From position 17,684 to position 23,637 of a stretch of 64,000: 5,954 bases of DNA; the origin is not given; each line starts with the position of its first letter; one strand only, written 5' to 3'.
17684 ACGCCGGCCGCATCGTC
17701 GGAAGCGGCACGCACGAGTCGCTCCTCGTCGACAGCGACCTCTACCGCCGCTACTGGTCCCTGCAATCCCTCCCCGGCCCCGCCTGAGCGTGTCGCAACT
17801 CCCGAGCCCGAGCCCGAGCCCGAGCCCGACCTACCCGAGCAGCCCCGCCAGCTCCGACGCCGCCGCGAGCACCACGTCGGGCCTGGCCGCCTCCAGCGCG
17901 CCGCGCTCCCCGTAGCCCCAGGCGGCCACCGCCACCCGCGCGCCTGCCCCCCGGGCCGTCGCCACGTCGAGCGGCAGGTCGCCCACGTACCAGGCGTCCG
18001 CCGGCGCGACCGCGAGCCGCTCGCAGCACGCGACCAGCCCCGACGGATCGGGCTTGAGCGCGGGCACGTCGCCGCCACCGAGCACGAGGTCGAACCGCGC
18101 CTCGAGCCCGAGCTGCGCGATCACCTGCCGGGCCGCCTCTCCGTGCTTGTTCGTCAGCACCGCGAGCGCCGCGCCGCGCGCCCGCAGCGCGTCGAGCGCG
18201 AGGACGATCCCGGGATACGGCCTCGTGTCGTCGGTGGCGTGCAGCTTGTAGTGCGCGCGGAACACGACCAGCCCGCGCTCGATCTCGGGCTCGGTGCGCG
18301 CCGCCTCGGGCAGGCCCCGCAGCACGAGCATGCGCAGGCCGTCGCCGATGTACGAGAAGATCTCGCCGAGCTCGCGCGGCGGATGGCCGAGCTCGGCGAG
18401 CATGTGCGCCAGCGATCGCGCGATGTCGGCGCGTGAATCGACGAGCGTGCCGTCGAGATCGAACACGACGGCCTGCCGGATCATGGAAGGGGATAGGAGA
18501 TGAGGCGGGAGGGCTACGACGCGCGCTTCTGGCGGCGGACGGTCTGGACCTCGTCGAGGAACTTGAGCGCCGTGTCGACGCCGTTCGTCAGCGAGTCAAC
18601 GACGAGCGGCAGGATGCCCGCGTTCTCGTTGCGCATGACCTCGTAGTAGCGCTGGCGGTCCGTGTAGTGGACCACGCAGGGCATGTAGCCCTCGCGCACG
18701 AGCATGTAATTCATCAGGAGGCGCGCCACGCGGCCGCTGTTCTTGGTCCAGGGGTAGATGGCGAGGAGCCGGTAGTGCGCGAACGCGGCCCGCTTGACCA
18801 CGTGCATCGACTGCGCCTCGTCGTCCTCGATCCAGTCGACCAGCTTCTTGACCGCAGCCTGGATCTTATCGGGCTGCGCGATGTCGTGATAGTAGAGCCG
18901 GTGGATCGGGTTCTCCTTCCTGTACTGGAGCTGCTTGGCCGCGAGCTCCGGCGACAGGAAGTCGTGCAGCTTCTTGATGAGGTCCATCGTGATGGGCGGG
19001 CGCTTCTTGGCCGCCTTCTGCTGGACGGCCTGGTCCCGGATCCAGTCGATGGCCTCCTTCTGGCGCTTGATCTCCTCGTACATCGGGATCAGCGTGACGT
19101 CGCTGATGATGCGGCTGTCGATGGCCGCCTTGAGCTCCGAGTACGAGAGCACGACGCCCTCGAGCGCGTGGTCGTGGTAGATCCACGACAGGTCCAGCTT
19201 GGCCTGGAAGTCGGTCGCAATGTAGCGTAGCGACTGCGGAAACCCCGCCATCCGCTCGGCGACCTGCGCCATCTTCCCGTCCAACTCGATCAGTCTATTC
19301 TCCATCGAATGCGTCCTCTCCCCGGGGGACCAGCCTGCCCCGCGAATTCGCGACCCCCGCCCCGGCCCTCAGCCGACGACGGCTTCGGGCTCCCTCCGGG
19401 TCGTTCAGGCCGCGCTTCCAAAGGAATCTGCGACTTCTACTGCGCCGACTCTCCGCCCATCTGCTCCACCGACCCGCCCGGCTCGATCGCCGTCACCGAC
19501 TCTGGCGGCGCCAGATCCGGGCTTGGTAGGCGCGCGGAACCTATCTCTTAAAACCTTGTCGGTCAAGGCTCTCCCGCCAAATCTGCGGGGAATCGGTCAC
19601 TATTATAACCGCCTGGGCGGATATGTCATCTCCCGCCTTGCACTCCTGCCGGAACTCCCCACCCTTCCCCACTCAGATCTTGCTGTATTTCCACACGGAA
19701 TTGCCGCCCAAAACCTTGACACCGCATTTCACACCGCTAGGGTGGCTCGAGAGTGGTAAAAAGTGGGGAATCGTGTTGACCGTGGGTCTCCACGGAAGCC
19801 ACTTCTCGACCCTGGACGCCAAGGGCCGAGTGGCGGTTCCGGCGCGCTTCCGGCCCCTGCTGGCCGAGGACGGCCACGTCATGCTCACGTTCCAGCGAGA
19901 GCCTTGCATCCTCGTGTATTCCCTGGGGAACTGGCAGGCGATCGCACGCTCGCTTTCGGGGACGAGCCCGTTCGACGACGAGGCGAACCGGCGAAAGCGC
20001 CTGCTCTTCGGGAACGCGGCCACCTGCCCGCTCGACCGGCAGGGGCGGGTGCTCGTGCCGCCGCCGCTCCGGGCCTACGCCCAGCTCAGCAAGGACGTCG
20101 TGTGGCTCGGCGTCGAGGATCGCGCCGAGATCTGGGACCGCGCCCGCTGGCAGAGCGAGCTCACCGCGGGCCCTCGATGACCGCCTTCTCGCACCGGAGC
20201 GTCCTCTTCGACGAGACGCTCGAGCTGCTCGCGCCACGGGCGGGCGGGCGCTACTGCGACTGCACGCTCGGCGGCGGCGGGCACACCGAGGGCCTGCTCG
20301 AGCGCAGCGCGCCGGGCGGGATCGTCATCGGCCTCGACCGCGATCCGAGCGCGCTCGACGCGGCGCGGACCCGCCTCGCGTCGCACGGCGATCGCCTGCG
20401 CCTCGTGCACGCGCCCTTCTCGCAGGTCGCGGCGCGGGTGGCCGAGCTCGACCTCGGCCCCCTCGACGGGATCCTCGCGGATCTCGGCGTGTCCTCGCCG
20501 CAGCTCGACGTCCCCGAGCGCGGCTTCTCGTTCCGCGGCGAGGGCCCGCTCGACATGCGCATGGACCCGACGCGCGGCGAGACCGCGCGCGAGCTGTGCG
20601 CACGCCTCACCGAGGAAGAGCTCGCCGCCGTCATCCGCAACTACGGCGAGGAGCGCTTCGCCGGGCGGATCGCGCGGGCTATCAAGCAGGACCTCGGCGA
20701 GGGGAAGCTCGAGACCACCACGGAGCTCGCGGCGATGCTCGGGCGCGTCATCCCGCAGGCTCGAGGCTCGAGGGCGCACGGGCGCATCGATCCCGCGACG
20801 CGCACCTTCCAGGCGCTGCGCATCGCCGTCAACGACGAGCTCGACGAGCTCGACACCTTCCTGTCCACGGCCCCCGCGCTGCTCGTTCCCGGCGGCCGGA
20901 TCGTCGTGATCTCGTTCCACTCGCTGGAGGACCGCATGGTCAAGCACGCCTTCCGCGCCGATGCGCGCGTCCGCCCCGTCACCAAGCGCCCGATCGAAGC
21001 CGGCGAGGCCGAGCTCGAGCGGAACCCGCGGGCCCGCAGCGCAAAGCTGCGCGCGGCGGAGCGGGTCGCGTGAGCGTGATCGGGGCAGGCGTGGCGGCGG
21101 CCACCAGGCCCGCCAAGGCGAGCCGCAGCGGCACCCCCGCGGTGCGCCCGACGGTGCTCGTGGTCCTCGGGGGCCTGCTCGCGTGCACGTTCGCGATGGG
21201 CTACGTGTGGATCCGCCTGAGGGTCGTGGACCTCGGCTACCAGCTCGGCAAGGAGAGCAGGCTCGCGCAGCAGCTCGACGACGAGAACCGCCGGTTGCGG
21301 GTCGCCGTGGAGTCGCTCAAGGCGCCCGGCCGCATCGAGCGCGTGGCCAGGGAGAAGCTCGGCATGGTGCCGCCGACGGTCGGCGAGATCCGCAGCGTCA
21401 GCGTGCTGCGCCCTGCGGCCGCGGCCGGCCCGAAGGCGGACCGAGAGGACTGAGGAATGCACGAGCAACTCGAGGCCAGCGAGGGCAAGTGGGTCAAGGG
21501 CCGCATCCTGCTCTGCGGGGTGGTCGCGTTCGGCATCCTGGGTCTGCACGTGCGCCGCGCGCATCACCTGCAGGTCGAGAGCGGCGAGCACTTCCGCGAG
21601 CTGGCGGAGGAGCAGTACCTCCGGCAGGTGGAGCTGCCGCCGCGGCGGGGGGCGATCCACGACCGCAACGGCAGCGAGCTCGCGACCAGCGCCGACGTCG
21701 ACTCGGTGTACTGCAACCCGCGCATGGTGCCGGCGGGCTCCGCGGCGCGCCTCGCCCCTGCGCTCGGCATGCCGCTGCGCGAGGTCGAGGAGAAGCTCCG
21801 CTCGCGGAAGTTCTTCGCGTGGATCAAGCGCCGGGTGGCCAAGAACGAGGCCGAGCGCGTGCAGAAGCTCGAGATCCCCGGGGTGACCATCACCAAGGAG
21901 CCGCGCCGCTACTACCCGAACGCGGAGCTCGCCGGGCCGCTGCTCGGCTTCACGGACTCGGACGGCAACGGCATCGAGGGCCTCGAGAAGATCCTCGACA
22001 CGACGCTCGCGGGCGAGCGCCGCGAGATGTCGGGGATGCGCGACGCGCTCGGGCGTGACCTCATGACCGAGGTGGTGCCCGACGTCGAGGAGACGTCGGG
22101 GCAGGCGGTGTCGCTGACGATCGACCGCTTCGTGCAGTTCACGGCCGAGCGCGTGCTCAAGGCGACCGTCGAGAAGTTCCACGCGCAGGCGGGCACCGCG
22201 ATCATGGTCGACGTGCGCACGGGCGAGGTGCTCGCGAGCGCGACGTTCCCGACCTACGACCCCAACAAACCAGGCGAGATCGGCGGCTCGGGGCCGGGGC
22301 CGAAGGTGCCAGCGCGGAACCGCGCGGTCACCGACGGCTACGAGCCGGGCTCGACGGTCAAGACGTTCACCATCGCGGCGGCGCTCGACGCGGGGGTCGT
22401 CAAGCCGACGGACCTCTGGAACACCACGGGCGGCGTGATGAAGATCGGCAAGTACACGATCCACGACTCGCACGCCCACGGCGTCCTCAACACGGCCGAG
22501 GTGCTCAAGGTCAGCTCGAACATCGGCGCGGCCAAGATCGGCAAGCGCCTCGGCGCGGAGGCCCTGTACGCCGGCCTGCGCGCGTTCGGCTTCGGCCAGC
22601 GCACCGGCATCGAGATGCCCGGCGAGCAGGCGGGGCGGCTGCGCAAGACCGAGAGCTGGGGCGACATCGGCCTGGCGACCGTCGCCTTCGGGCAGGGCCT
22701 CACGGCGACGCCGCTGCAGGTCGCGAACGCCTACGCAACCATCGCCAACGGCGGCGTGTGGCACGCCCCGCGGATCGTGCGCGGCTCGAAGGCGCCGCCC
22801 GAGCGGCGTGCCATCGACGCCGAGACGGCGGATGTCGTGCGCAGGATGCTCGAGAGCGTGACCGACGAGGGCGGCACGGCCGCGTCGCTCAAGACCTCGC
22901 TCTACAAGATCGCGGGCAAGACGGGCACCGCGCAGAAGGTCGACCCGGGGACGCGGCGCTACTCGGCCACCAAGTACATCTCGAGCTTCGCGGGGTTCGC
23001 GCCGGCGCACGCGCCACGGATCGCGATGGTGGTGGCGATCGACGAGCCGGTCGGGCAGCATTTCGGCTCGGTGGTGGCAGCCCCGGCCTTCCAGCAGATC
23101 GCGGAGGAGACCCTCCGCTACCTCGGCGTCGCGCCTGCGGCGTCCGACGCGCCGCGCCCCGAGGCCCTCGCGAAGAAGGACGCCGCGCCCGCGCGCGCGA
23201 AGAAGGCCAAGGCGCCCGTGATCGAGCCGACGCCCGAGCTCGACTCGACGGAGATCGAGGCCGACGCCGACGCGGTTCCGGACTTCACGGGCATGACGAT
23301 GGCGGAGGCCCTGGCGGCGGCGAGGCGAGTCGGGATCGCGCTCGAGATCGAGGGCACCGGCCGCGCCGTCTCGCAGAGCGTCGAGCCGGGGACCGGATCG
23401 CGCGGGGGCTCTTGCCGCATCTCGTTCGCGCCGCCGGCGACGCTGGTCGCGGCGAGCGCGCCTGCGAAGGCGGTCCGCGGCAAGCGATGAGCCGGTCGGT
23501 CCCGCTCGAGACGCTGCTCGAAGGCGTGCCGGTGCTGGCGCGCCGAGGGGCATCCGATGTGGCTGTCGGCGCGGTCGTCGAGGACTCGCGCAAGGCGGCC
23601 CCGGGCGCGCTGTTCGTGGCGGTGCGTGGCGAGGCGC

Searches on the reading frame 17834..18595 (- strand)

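Call 51: search_protein_families(library=pfam, max_evalue=0.00001, proteins=[window:17834-18595:-])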
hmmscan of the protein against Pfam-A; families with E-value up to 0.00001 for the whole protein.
window:17834-18595:- (254 aa): 5 families
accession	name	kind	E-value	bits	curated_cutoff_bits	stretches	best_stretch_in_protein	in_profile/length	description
PF13419.12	HAD_2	-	3.4e-34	118.9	23.8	1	43-223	1-177/178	Haloacid dehalogenase-like hydrolase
PF00702.32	Hydrolase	-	8.8e-28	98.4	26.4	1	42-218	3-191/191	haloacid dehalogenase-like hydrolase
PF12710.13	HAD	-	1.5e-10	42.3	27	1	43-215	1-189/189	haloacid dehalogenase-like hydrolase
PF13344.12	Hydrolase_6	-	5.2e-06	26.9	27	0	123-162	12-51/101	Haloacid dehalogenase-like hydrolase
PF13242.12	Hydrolase_like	-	8.3e-06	26.1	22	0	181-244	4-70/75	HAD-hyrolase-like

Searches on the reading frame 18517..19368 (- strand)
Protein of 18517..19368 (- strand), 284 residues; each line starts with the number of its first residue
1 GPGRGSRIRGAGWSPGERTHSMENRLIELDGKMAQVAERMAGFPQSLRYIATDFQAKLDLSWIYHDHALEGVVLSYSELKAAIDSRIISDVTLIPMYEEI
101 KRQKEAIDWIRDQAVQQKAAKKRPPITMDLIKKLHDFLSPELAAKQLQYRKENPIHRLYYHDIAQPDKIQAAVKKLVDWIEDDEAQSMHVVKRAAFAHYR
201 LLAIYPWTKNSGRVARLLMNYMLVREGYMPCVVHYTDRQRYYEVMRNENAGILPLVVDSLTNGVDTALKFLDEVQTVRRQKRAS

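Call 51: search_protein_families(library=pfam, max_evalue=0.00001, proteins=[window:18517-19368:-])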
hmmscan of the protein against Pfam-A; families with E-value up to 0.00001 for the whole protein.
window:18517-19368:- (284 aa): 1 family
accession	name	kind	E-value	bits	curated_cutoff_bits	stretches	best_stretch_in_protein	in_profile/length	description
PF02661.23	Fic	-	6e-15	56.3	24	1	125-223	1-93/93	Fic/DOC family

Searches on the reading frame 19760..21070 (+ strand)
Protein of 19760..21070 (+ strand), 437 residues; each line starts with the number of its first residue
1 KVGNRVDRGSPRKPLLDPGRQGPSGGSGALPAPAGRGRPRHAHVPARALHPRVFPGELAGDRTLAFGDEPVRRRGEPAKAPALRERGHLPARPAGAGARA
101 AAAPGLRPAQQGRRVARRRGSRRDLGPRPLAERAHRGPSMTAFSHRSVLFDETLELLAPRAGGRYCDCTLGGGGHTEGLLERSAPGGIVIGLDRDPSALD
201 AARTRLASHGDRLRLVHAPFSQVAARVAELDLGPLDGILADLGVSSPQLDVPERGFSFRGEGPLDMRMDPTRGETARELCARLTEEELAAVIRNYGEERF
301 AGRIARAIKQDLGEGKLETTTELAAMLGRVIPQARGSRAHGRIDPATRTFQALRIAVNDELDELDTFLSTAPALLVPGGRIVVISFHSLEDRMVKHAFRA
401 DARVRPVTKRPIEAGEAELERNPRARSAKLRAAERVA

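Call 51: search_protein_families(library=pfam, max_evalue=0.00001, proteins=[window:19760-21070:+])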
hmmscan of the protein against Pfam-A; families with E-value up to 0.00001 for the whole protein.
window:19760-21070:+ (437 aa): 1 family
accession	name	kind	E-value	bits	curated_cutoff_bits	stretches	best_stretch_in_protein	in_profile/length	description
PF01795.25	Methyltransf_5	-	1.2e-100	337.4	27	1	143-435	2-308/309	MraW methylase family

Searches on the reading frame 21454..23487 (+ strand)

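Call 51: search_protein_families(library=pfam, max_evalue=0.00001, proteins=[window:21454-23487:+])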
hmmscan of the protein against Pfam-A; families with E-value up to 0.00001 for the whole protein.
window:21454-23487:+ (678 aa): 3 families
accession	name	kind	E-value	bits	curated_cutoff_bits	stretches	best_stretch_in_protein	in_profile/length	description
PF00905.27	Transpeptidase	-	6.8e-81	272.2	22.1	1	247-550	1-298/299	Penicillin binding protein transpeptidase domain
PF03717.20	PBP_dimer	-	1.2e-15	58.9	24.4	1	61-202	2-175/180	Penicillin-binding Protein dimerisation domain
PF03793.24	PASTA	-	1.9e-08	34.5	23.2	1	607-648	2-51/64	PASTA domain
